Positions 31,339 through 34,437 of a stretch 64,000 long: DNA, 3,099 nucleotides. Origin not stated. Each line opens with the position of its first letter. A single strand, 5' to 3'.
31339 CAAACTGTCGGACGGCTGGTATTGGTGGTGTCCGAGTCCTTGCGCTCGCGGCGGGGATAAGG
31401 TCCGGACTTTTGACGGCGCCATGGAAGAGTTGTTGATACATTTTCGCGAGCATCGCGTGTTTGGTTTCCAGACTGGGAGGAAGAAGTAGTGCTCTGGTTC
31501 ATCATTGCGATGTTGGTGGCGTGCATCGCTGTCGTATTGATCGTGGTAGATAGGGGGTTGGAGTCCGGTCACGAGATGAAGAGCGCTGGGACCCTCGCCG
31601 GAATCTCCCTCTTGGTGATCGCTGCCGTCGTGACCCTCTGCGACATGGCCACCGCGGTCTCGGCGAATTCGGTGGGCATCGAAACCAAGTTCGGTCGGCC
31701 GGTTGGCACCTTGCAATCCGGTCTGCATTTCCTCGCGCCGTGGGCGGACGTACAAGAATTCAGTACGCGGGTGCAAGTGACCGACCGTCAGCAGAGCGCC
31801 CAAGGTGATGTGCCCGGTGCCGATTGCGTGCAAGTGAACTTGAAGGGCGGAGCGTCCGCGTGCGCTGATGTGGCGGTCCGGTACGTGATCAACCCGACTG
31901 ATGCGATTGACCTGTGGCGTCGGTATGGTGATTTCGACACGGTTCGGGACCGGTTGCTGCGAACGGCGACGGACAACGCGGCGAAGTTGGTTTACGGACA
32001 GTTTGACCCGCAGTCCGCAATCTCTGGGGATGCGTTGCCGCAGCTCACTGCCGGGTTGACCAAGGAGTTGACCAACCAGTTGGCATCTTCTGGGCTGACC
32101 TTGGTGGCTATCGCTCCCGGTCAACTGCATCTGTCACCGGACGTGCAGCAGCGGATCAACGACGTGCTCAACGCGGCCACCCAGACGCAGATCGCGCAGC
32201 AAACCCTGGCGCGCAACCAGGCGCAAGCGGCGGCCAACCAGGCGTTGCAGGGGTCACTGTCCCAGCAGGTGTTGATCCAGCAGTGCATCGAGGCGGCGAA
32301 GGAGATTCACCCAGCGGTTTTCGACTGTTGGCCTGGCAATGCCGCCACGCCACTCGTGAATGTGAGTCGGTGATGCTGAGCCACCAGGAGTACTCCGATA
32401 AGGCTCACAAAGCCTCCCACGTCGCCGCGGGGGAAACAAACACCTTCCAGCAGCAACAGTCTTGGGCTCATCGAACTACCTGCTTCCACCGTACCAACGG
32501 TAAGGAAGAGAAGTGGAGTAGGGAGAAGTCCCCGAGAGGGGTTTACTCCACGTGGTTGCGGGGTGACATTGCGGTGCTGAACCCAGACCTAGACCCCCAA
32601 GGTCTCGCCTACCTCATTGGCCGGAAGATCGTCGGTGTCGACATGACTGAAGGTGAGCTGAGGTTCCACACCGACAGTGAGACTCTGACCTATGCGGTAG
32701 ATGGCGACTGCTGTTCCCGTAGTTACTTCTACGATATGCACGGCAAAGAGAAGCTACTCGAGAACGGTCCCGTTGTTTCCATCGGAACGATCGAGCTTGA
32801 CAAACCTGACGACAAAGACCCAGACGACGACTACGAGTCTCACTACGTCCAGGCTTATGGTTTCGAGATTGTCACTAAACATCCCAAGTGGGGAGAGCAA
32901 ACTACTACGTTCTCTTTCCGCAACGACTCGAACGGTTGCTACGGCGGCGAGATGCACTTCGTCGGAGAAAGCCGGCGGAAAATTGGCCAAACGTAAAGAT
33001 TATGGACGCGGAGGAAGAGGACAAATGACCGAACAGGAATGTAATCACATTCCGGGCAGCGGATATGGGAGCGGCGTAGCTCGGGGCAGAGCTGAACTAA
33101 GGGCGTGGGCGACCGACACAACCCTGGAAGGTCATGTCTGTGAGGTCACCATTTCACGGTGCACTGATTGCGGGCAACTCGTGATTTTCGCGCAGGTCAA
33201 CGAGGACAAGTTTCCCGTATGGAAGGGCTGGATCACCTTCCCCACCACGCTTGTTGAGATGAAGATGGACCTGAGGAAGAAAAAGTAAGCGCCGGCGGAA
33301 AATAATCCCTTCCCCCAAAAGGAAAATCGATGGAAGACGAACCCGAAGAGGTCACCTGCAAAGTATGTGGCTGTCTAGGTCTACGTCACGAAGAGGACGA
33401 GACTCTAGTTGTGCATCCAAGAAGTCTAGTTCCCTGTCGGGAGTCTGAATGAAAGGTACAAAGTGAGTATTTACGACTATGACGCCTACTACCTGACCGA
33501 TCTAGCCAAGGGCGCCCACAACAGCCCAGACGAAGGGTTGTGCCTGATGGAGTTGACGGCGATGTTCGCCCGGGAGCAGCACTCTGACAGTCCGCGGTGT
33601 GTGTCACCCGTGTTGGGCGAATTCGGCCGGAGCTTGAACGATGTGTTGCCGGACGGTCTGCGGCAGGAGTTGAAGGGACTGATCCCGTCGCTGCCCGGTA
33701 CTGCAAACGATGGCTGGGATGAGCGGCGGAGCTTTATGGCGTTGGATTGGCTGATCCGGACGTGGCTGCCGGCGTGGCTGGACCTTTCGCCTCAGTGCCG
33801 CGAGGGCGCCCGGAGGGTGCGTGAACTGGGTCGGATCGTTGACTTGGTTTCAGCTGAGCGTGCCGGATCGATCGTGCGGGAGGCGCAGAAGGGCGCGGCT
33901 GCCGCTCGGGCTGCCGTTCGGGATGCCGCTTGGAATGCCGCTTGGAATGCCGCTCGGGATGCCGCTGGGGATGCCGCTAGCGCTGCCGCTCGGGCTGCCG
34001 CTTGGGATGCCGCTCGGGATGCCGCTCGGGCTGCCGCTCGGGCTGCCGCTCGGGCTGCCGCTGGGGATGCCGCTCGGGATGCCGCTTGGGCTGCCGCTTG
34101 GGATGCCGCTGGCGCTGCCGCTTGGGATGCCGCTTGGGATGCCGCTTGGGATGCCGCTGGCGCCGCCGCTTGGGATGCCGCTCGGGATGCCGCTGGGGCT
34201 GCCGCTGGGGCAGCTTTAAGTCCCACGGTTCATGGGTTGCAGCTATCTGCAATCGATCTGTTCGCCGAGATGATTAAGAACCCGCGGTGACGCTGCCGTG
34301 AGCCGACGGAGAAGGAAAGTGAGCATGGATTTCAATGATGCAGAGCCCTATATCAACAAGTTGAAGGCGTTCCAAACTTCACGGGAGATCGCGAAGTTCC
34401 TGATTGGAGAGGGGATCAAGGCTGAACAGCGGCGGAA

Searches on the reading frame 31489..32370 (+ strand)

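Call 48: search_protein_families(library=pfam, proteins=[window:31489-32370:+], max_evalue=0.001)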
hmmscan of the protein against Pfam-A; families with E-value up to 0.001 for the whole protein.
window:31489-32370:+ (294 aa): 1 family
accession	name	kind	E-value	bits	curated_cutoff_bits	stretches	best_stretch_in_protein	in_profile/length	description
PF01145.31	Band_7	-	1.8e-20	74.2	23.6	1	57-246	3-175/176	SPFH domain / Band 7 family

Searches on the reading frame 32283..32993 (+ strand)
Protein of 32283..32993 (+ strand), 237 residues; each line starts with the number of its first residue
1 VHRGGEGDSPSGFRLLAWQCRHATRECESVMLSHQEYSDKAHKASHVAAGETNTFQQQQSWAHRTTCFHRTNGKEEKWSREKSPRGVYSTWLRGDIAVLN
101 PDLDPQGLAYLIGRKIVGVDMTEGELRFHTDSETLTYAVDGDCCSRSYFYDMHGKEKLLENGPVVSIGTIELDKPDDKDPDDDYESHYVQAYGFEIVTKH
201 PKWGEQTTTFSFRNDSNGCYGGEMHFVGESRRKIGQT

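Call 24: search_protein_families(library=pfam, proteins=[window:32283-32993:+], max_evalue=0.01)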
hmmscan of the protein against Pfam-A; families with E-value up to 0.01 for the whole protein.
window:32283-32993:+ (237 aa): 1 family
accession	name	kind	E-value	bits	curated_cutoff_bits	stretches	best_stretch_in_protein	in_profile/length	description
PF24240.1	DUF7448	-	7e-15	55.8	27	1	111-225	3-103/104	Domain of unknown function (DUF7448)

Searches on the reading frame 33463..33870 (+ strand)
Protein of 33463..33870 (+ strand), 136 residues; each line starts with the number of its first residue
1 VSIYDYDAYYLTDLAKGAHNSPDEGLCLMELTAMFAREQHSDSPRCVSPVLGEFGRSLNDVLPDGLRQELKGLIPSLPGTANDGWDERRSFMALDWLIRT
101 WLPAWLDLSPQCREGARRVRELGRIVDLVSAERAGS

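Call 82: search_dna_similar(query=window:33463-33870:+, collection=phages, mode=protein, max_evalue=0.001, max_rows=25)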
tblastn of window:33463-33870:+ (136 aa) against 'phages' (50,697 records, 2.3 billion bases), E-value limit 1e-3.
Records with a match: 2; places in all: 2; records where one place covers at least 80% of the query: 0.
Best place of each record, by identity: <60% 2.
By first word of the organism name: Ralstonia 1; Bacteriophage 1.
By host as written in the record: Ralstonia solanacearum and Ralstonia pseudosolanacearum 1; - 1.
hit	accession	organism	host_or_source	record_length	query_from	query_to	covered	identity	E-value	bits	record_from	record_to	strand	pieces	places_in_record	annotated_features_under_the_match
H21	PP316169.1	Ralstonia phage RS-CA1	Ralstonia solanacearum and Ralstonia ...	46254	16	120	77%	43.4%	4e-19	87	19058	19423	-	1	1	hypothetical protein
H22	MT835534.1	Bacteriophage sp.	human fecal samples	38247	16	106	67%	43.6%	4e-17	82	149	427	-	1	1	record has no annotation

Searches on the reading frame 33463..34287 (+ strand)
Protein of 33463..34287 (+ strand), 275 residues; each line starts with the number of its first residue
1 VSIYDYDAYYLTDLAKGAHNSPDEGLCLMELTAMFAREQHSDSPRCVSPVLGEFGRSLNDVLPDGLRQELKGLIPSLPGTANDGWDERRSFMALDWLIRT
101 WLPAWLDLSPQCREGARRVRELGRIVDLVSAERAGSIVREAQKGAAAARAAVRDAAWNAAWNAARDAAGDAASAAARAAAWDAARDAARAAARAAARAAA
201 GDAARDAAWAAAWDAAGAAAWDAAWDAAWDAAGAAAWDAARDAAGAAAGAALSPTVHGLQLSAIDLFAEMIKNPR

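Call 7: search_protein_families(library=pfam, proteins=[window:33463-34287:+], max_evalue=1)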
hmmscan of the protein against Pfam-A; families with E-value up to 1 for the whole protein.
window:33463-34287:+ (275 aa): 0 families

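Call 8: search_protein_families(library=phrogs, proteins=[window:33463-34287:+], max_evalue=0.1)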
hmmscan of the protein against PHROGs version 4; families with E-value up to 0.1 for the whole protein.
window:33463-34287:+ (275 aa): 3 families
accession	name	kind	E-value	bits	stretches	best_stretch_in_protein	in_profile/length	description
phrog_8332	-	unknown function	1.9e-13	51.6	2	92-200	112-216/248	-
phrog_18326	-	unknown function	2.1e-05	25.2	2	177-251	106-181/203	-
phrog_3416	-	unknown function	0.019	15.8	1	14-212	14-210/248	-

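Call 41: predict_structure(alignment_id=A4)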
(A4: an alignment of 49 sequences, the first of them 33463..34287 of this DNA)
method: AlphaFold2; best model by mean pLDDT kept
length: 275 residues; sequences in the alignment: 49
mean_pLDDT: 89.1   pTM: 0.75
mean pLDDT of the five models: 89.1, 85.9, 85.4, 84.5, 79.2
residues with pLDDT >= 90: 159; 70-90: 109; 50-70: 5; < 50: 2
segments of 3 or more residues with pLDDT < 50: none
pLDDT, mean of each block of 10 residues (from residue 1): 73 97 97 96 98 98 98 98 97 97 94 97 97 97 92 83 79 76 78 74 80 78 76 79 83 94 98 88
secondary structure, 60 per line:
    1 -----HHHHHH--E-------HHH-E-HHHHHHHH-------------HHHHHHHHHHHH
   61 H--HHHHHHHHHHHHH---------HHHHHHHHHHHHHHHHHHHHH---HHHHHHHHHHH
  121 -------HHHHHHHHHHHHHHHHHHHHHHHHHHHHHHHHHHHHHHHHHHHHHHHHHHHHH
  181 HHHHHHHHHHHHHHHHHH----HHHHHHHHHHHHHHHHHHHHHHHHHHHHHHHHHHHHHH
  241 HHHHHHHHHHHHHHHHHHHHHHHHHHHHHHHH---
elements in order: H6-11 H28-35 H49-61 H64-76 H86-106 H110-120 H128-198 H203-272

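Call 89: search_protein_families(library=ncbifam, proteins=[window:33463-34287:+], max_evalue=0.1)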
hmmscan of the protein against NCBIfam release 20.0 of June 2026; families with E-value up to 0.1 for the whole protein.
window:33463-34287:+ (275 aa): 1 family
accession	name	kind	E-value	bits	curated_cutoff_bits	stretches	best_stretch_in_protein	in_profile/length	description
NF033847.1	MCP_Sipho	equivalog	0.054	12.7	75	1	114-261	28-171/549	major capsid protein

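Call 91: search_solved_structures(query=A4, max_evalue=1)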
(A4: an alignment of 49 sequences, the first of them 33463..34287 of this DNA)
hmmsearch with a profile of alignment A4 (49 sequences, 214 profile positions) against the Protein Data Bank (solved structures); distinct sequences matched with E-value up to 1: 1.
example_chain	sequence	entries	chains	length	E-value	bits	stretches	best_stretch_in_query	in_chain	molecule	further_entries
9sdc_A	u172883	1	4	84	0.71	12.9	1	102-167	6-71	RelI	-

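Call 99: search_protein_families(library=padloc, proteins=[window:33463-34287:+], max_evalue=0.01)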
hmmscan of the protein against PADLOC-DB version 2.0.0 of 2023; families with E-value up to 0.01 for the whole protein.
window:33463-34287:+ (275 aa): 0 families
